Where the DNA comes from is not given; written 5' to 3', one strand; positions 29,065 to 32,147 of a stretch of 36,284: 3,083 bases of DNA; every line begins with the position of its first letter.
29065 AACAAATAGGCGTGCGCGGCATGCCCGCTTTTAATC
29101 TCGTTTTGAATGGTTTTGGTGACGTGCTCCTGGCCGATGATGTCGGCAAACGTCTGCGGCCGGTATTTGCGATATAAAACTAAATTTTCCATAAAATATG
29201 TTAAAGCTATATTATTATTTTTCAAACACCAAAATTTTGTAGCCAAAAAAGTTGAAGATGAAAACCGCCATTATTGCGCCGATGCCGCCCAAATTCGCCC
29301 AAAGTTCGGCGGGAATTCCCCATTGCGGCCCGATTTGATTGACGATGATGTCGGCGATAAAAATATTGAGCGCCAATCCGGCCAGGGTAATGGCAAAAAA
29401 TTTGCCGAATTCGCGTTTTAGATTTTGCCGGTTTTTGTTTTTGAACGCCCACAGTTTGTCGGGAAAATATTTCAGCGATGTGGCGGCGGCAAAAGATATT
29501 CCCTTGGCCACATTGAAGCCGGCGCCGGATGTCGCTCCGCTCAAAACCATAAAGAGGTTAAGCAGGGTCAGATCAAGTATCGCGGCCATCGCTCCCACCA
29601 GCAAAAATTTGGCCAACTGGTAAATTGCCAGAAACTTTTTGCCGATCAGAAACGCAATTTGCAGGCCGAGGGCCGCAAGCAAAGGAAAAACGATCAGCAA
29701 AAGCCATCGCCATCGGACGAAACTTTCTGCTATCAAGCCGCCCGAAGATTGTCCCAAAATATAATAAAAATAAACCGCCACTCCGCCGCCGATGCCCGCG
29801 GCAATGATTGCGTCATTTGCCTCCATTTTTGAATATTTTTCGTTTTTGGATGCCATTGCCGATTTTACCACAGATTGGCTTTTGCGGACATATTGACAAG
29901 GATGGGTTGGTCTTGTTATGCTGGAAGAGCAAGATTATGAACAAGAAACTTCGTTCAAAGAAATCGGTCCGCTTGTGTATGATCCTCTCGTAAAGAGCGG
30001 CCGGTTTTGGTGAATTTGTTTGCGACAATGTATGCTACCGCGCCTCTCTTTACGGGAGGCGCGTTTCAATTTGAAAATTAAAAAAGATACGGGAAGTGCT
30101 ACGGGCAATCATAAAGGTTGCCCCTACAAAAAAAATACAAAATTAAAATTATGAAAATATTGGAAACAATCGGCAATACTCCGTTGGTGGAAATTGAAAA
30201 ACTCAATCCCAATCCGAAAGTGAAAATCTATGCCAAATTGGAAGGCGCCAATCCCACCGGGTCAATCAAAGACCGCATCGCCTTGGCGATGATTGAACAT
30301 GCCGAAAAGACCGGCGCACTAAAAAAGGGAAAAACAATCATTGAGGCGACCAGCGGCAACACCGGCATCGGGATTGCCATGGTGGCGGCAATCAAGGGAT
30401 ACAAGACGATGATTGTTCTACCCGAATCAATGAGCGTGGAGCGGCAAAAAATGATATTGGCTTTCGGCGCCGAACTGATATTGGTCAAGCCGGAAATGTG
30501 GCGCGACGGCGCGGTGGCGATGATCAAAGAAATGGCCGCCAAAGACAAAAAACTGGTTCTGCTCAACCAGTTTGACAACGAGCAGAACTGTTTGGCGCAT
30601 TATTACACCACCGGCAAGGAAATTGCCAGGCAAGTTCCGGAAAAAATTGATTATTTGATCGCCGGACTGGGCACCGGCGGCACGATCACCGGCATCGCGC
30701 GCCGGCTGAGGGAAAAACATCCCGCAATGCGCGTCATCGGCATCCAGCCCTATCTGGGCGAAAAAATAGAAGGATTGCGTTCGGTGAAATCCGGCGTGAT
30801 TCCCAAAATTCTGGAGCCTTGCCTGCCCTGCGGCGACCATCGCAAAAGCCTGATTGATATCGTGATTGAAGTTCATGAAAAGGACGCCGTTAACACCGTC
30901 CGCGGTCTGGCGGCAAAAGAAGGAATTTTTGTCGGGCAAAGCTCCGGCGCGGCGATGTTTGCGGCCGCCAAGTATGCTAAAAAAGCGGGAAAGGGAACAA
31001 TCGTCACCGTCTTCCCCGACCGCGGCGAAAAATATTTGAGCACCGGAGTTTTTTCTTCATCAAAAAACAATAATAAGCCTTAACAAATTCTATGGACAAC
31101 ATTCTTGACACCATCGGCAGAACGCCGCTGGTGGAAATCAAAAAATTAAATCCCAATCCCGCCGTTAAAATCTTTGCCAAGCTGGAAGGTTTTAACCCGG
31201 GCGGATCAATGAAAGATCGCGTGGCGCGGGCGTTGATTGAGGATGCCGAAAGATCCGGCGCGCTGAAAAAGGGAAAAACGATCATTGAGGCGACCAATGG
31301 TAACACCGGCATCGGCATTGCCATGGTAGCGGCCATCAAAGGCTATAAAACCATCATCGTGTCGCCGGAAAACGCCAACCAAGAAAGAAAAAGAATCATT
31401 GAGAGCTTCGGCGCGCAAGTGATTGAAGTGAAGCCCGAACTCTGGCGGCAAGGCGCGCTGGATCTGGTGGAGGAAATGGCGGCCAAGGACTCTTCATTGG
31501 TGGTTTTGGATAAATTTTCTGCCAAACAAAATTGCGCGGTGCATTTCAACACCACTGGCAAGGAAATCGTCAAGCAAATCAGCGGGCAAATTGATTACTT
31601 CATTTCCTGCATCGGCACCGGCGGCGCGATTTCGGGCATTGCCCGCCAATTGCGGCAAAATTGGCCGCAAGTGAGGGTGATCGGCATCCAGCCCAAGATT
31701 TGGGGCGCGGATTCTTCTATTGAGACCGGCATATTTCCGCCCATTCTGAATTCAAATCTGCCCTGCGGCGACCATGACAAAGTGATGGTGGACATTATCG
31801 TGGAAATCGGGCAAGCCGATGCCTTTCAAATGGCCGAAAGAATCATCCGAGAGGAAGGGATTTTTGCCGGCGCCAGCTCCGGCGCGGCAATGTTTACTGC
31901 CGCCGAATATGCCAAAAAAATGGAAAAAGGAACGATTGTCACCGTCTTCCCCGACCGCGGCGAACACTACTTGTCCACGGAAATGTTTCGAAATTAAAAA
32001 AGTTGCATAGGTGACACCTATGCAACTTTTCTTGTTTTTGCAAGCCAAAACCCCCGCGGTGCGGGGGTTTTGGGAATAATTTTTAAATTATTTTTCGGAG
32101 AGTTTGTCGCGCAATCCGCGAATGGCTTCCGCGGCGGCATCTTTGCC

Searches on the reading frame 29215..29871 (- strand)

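Call 48: search_protein_families(library=pfam, proteins=[window:29215-29871:-], max_evalue=0.01)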
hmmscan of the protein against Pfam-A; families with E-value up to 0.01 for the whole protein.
window:29215-29871:- (218 aa): 1 family
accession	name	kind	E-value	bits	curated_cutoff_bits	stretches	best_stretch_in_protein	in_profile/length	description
PF04138.20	GtrA_DPMS_TM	-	2.4e-18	66.9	26.1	1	88-216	1-117/117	GtrA/DPMS, transmembrane domain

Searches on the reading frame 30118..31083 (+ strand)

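Call 48: search_protein_families(library=pfam, proteins=[window:30118-31083:+], max_evalue=0.01)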
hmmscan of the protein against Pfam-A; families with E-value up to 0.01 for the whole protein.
window:30118-31083:+ (321 aa): 1 family
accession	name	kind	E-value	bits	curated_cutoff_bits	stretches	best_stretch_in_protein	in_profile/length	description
PF00291.31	PALP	-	1.1e-78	265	35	1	15-301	2-295/295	Pyridoxal-phosphate dependent enzyme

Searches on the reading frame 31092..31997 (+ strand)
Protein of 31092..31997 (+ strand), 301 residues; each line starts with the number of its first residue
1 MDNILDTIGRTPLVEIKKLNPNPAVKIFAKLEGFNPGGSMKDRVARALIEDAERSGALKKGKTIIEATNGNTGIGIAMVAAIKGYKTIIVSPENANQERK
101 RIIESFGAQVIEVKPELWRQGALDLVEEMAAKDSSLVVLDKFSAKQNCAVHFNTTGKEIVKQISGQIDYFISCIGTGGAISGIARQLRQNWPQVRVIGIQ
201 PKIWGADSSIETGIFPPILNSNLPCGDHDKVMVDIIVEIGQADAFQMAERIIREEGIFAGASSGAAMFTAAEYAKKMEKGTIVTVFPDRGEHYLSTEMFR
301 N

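Call 48: search_protein_families(library=pfam, proteins=[window:31092-31997:+], max_evalue=0.01)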
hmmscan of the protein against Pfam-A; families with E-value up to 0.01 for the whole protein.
window:31092-31997:+ (301 aa): 1 family
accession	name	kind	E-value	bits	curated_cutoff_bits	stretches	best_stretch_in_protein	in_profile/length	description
PF00291.31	PALP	-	1.9e-70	238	35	1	5-288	2-295/295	Pyridoxal-phosphate dependent enzyme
